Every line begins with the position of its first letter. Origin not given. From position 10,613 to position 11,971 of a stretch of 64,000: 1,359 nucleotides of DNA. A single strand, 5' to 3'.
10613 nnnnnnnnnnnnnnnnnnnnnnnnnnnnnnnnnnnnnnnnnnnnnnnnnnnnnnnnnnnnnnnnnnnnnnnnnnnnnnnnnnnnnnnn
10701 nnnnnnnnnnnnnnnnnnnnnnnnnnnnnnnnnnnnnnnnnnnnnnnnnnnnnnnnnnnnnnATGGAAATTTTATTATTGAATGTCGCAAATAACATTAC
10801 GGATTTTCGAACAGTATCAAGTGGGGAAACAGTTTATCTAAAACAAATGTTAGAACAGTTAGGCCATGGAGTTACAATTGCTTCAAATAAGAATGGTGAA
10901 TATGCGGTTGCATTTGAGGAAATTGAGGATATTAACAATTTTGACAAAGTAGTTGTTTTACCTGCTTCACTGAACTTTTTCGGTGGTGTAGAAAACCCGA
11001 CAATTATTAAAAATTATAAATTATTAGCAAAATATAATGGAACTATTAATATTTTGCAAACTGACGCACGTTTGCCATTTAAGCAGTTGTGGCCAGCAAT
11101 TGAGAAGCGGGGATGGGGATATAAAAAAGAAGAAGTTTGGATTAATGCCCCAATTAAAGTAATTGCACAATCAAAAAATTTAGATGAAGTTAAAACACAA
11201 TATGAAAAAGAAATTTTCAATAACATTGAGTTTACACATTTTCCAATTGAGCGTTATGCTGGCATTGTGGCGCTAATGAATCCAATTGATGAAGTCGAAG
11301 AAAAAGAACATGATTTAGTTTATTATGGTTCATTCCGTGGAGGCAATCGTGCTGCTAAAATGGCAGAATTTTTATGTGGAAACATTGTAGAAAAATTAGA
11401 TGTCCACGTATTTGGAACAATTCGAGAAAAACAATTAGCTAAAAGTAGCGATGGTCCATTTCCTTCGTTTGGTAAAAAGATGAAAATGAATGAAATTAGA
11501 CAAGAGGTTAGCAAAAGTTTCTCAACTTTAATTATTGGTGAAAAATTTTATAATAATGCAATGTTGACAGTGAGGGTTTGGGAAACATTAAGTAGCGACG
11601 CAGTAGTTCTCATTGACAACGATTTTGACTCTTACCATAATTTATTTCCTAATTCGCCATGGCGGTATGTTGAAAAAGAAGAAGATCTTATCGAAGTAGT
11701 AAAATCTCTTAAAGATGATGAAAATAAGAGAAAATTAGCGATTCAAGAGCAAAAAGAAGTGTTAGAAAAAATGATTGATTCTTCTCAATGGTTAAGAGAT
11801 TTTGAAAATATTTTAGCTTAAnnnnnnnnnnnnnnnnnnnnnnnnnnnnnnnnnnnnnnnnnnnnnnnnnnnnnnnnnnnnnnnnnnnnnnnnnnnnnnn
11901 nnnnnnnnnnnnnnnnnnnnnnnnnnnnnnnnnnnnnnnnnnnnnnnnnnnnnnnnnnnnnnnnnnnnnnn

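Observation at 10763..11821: Full-length homolog of T4 DNA beta-glucosyltransferase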

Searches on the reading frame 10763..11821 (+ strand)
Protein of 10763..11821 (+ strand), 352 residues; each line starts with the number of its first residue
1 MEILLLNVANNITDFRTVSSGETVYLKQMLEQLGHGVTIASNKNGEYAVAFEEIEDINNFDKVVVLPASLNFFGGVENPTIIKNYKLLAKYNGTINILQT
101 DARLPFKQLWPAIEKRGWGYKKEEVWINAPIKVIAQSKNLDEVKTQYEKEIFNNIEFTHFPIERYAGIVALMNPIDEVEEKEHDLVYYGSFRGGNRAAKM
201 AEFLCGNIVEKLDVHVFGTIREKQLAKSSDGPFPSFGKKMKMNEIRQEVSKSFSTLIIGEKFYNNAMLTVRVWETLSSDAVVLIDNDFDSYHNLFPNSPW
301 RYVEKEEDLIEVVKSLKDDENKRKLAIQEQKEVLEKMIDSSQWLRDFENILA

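Call 3: search_protein_families(library=pfam, proteins=[window:10763-11821:+], max_evalue=0.01)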
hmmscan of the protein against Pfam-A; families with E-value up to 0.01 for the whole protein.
window:10763-11821:+ (352 aa): 2 families
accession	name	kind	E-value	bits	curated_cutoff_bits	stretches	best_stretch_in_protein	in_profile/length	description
PF09198.16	T4-Gluco-transf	-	2e-61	207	27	1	1-165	1-166/167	Bacteriophage T4 beta-glucosyltransferase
PF13524.12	Glyco_trans_1_2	-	0.0004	20.8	25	1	212-336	15-131/144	Glycosyl transferase-like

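Call 4: search_solved_structures(query=window:10763-11821:+, max_evalue=1, show_alignments=2)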
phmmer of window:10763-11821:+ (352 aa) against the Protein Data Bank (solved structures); distinct sequences matched with E-value up to 1: 2.
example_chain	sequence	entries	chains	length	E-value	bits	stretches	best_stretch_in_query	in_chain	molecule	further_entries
1bgt_A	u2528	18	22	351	8.3e-74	252.2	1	1-347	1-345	BETA-GLUCOSYLTRANSFERASE | DNA beta-glucosyltransferase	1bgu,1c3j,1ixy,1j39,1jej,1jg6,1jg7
1nzd_A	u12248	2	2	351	9.4e-73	248.7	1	1-347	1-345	DNA beta-glycosyltransferase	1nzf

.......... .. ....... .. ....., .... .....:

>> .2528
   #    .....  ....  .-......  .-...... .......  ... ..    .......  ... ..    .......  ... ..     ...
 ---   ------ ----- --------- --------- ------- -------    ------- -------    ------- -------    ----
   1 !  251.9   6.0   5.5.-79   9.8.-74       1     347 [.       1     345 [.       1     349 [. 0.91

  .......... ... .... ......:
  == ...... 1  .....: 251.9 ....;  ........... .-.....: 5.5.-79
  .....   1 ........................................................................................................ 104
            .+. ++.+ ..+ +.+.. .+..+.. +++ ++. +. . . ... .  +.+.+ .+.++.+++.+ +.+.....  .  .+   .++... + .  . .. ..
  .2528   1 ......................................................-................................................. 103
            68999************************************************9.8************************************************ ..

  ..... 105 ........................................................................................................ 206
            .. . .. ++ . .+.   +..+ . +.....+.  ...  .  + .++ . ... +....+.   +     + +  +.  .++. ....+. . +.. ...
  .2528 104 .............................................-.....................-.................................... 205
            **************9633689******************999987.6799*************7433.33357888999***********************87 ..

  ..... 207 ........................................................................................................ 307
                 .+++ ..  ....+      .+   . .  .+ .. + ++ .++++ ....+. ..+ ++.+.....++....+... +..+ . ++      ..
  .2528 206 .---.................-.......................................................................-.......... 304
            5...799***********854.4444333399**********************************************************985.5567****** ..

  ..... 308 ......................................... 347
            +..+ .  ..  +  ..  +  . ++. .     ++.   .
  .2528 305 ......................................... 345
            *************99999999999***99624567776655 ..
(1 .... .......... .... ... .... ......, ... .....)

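Call 6: search_dna_similar(query=window:10763-11821:+, collection=phages, mode=protein, max_rows=60, rows=spread)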
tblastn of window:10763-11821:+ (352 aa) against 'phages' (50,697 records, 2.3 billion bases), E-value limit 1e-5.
Records with a match: 123; places in all: 123; records where one place covers at least 80% of the query: 120.
Best place of each record, by identity: >=99% 1; 95-99% 5; <60% 117.
By first word of the organism name: Escherichia 33; Enterobacter 27; Salmonella 16; Citrobacter 9; Enterococcus 7; Acinetobacter 6; Serratia 5; Tequatrovirus 5; Cronobacter 3; Enterobacteria 3; and 8 more.
By host as written in the record: - 20; Escherichia coli 17; Escherichia coli B 10; Citrobacter freundii 7; Enterobacter cloacae 5; Serratia marcescens 4; Enterobacter cloacae ATCC 13047 4; Acinetobacter baumannii (Acibaumc1) 3; and 41 more.
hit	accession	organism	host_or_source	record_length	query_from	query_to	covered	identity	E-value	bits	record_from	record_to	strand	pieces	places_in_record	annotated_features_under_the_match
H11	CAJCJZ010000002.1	Enterococcus phage vB_EfaS_140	Gamoneu cheese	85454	1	352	100%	99.7%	0e+0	718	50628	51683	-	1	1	Beta glucosyl transferase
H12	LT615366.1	Enterococcus phage VPE25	-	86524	1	352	100%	98.6%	0e+0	710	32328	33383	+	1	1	b-gt beta glucosyl transferase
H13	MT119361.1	Enterococcus phage vipetofem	Enterococcus faecalis ATCC 700802 / V583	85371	1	352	100%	98.0%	0e+0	706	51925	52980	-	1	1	hypothetical protein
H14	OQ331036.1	Yersinia phage MHG19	Yersinia pestis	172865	1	334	95%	45.9%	6e-93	308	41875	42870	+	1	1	beta glucosyl transferase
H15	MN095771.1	Serratia phage Muldoon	Serratia marcescens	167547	1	347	99%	42.7%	2e-86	290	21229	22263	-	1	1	beta-glucosyl transferase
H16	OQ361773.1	Cronobacter phage vB_Cdu_VP8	Cronobacter dublinensis NCTC 9844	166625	1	347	99%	42.7%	2e-86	290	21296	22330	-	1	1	beta glucosyl transferase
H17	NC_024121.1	Serratia phage PS2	Serratia marcescens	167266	1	352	100%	41.6%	8e-84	282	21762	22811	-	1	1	b-gt: beta-glucosyltransferase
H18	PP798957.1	Acinetobacter phage AB1I1L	Acinetobacter baumannii (Acibaumc1)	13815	1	351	100%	41.5%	5e-77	263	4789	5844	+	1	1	record has no annotation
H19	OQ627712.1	Acinetobacter phage AB1I1M-1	Acinetobacter baumannii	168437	1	351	100%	41.5%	6e-77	263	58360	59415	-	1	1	beta glucosyl transferase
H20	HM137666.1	Enterobacteria phage T4T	Escherichia coli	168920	1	336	95%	41.7%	4e-71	246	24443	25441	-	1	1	b-gt: beta glucosyl transferase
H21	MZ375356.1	Escherichia phage T4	-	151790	1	336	95%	41.4%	4e-71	246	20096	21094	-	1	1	beta glucosyl transferase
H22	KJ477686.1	Tequatrovirus T4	-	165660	1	336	95%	41.4%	4e-71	246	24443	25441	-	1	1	b-gt: beta glucosyl transferase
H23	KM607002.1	Enterobacteria phage RB55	Escherichia coli B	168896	1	336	95%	41.4%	4e-71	246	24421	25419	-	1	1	b-gt: beta-glucosyl-HMC-alpha-glucosyl-transferase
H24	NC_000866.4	Escherichia phage T4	Escherichia coli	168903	1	336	95%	41.4%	4e-71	246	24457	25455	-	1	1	b-gt: beta-glucosyltransferase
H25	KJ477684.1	Tequatrovirus T4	-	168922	1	336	95%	41.4%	4e-71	246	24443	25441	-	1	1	b-gt: beta glucosyl transferase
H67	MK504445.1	Lactobacillus phage ATCCB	Lactobacillus brevis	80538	2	351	99%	30.0%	8e-42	161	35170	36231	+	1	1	beta-glucosyltransferase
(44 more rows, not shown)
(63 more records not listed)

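Call 11: get_annotated_region(hit=H24, flank=1500)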
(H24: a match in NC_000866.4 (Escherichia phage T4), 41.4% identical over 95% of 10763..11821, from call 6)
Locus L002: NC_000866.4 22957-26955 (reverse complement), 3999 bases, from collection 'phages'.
description: Enterobacteria phage T4, complete genome.
organism: Escherichia phage T4 (NCBI taxid 2681598)
taxonomy: Viruses; Duplodnaviria; Heunggongvirae; Uroviricota; Caudoviricetes; Straboviridae; Tevenvirinae; Tequatrovirus; Tequatrovirus T4
host: Escherichia coli; source: -; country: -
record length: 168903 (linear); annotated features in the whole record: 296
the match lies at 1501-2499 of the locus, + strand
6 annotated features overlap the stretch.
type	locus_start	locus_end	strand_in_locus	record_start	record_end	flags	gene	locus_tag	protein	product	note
CDS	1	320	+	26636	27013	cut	imm.1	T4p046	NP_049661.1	iduronate sulfatase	-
CDS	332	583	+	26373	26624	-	imm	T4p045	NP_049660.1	immunity to superinfection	mediates a membrane change such that the DNA of superinfecting phage is left in the periplasm to be degraded rather ...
CDS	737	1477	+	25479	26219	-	42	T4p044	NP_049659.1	thymidylate synthase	dCMP hydroxymethylase for producing modified hydroxymethylcytosine in T4 DNA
CDS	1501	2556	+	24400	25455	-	b-gt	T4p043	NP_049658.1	beta-glucosyltransferase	adds a glucose in beta linkage to hydroxymethylcytosine residues in phage DNA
CDS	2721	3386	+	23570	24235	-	segA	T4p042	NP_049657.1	homing endonuclease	site-specific homing endonuclease; GIY-YIG family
CDS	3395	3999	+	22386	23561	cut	uvsX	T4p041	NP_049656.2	recombinase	RecA-like recombination protein, DNA-dependent ATPase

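Call 25: search_protein_families(library=phrogs, proteins=[window:10763-11821:+], max_evalue=0.001)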
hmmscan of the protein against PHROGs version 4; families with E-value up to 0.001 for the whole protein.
window:10763-11821:+ (352 aa): 1 family
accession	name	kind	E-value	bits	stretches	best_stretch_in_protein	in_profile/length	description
phrog_7922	-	moron, auxiliary metabolic gene and host takeover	2.2e-98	330.7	1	1-349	1-354/358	beta-glucosyltransferase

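Call 29: find_homologous_proteins(query=window:10763-11821:+, max_evalue=0.00001)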
Query window:10763-11821:+ (352 aa): 41 proteins with E <= 0.00001 among 4156 candidates.
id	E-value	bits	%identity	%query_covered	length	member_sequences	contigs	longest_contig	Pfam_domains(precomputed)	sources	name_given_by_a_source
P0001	3.0e-229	778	99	100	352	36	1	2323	PF09198.17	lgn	-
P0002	1.1e-157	543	68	100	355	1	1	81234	PF09198.17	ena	-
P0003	2.1e-155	535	70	100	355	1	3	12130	PF09198.17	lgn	-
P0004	5.9e-145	501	66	100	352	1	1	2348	PF09198.17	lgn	-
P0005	4.4e-137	475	63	100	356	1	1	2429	PF09198.17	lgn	-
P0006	4.4e-129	449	56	100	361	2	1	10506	PF09198.17,PF13524.13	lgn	-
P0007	1.5e-128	447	58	100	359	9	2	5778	PF09198.17,PF13524.13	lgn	-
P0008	3.3e-128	446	57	100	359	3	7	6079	PF09198.17,PF13524.13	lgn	-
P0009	3.7e-115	403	52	100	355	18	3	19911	PF09198.17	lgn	-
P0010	2.2e-114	400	51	100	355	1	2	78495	PF09198.17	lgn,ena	-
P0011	5.6e-99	350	47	100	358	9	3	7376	PF09198.17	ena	-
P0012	2.8e-95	338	47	100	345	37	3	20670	PF09198.17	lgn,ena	-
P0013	9.7e-95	336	47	100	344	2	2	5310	PF09198.17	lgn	-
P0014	2.0e-93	332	47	94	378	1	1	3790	PF09198.17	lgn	-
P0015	6.6e-90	320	46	95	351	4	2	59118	PF09198.17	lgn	-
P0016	2.5e-89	318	45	100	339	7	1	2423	PF09198.17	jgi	-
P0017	3.4e-88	314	44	100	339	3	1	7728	PF09198.17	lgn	-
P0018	5.1e-86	307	44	100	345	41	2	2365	PF09198.17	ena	-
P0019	1.5e-85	306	44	100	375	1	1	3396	PF09198.17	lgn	-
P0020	1.5e-85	306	43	100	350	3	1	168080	PF09198.17,PF13524.13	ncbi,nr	ncbi:beta-glucosyl transferase [Serratia phage SP1]|nr:beta-glucosyl transferase [Serratia phage SP1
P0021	1.1e-83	300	42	100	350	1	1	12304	PF09198.17,PF13524.13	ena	-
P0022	1.7e-83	299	44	100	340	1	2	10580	PF09198.17,PF13524.13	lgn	-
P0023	5.9e-83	297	43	100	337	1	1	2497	PF09198.17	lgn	-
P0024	1.0e-82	296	41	100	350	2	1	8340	PF09198.17,PF13524.13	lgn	-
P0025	6.2e-82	294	43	99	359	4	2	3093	PF09198.17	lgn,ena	-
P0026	8.6e-82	293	40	100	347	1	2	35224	PF09198.17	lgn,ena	-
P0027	2.0e-81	292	45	100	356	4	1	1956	PF09198.17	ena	-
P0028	7.3e-81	290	45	100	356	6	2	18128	PF09198.17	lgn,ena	-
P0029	1.3e-77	280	42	100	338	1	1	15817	PF09198.17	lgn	-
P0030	3.7e-73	265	40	100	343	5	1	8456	PF09198.17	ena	-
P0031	1.0e-72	263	39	100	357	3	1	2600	PF09198.17,PF13524.13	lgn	-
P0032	2.2e-72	262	40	94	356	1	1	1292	PF09198.17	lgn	-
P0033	6.0e-72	261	40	98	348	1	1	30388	PF09198.17,PF13524.13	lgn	-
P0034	5.9e-65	238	41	90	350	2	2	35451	PF09198.17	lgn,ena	-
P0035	1.8e-64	236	37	99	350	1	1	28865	PF09198.17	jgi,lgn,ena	-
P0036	8.7e-25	106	27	91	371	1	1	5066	PF09198.17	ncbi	-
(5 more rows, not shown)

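Call 30: search_protein_families(library=ncbifam, proteins=[window:10763-11821:+], max_evalue=0.01)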
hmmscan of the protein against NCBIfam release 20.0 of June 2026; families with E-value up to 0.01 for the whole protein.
window:10763-11821:+ (352 aa): 0 families

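Call 33: find_encoding_contigs(protein=P0002, flank=8000, max_places=2)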
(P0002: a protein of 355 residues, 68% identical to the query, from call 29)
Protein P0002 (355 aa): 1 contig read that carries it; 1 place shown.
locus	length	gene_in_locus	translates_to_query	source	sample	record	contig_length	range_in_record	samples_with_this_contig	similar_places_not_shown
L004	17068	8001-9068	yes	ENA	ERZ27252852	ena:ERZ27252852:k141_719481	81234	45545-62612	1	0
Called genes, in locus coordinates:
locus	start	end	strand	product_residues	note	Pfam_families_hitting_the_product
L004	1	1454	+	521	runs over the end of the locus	PF03796:DnaB_C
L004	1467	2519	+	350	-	-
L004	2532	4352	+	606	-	PF01368:DHH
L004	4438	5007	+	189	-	-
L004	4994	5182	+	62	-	-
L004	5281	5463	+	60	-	-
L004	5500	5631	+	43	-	-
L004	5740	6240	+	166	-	-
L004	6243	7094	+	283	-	PF00303:Thymidylat_synt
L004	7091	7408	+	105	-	PF11195:Tad2-like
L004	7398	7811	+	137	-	PF00692:dUTPase, PF22769:DCD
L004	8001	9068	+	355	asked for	PF09198:T4-Gluco-transf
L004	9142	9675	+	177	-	PF00075:RNase_H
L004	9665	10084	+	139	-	-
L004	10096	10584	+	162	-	-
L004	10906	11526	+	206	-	PF00265:TK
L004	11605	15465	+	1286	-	PF02811:PHP, PF07733:DNA_pol3_alpha, PF17657:DNA_pol3_finger, PF14579:HHH_6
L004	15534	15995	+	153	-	-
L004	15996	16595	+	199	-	-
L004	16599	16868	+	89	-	-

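Call 34: find_encoding_contigs(protein=P0010, flank=8000, max_places=2)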
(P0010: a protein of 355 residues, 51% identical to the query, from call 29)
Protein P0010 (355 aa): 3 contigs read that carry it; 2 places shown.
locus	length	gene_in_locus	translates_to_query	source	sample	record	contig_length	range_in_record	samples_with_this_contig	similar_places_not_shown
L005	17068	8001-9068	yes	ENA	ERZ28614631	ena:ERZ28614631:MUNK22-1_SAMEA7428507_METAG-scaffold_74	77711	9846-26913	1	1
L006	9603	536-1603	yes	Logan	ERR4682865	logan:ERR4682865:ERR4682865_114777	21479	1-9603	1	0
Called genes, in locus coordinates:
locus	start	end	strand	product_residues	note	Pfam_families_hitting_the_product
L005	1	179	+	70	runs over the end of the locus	-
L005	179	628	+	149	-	PF24729:Acb2_Tad1_hairpin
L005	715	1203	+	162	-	PF26927:Phage_SPbeta_YorH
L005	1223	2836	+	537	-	PF28571:At4g04980_N (faint), PF03796:DnaB_C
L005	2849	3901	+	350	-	-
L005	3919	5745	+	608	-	PF01368:DHH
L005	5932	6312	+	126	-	-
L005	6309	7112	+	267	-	PF00303:Thymidylat_synt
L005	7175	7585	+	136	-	PF00692:dUTPase, PF22769:DCD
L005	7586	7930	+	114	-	PF00565:SNase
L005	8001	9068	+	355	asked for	PF09198:T4-Gluco-transf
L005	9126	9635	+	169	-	PF00075:RNase_H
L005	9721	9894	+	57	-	-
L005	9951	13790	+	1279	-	PF02811:PHP, PF07733:DNA_pol3_alpha, PF17657:DNA_pol3_finger, PF14579:HHH_6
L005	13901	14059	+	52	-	-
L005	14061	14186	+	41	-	-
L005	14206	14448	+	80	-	-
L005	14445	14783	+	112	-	-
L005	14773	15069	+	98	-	-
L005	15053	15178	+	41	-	-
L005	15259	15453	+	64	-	-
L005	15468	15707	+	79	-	-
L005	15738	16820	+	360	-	PF00723:Glyco_hydro_15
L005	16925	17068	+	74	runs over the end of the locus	-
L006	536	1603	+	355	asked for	PF09198:T4-Gluco-transf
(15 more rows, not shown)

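Call 36: find_encoding_contigs(protein=P0015, flank=8000, max_places=1)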
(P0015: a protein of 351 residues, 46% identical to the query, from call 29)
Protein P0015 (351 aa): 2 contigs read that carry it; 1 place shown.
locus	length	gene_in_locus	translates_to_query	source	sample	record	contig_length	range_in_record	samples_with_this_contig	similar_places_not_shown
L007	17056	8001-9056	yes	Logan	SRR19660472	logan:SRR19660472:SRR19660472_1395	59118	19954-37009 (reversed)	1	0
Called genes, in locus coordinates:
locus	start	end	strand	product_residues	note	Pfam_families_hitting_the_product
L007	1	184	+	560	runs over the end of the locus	PF02463:SMC_N (weak), PF13175:AAA_15 (faint), PF13476:AAA_23, PF13555:AAA_29 (weak)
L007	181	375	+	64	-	PF17470:Gp45_2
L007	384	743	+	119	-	PF10789:Phage_RpbA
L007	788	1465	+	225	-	PF02916:DNA_PPF, PF09116:gp45-slide_C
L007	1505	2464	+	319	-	PF13177:DNA_pol3_delta2 (faint), PF00004:AAA, PF21328:Gp44_lid, PF21429:Gp44_C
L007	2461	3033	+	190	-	PF16790:Phage_clamp_A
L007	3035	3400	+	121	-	PF01818:Translat_reg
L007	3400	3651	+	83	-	PF25760:Phage_RB18_ORF43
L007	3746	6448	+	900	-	PF03104:DNA_pol_B_exo1, PF00136:DNA_pol_B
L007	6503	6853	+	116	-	-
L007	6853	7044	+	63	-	PF11742:DUF3302 (weak), PF14373:Imm_superinfect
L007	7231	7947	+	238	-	PF00303:Thymidylat_synt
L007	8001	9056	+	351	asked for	PF09198:T4-Gluco-transf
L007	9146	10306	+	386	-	PF00154:RecA_N, PF21134:T4_UVSX_C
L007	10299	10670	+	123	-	PF11113:Phage_head_chap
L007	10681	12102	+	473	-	PF03796:DnaB_C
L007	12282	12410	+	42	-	-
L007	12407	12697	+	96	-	PF25676:T4_Spackle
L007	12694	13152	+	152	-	-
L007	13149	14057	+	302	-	-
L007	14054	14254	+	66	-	-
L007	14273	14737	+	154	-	-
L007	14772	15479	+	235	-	PF01541:GIY-YIG (weak)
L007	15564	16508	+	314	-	-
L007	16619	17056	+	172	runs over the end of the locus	PF08761:dUTPase_2 (faint)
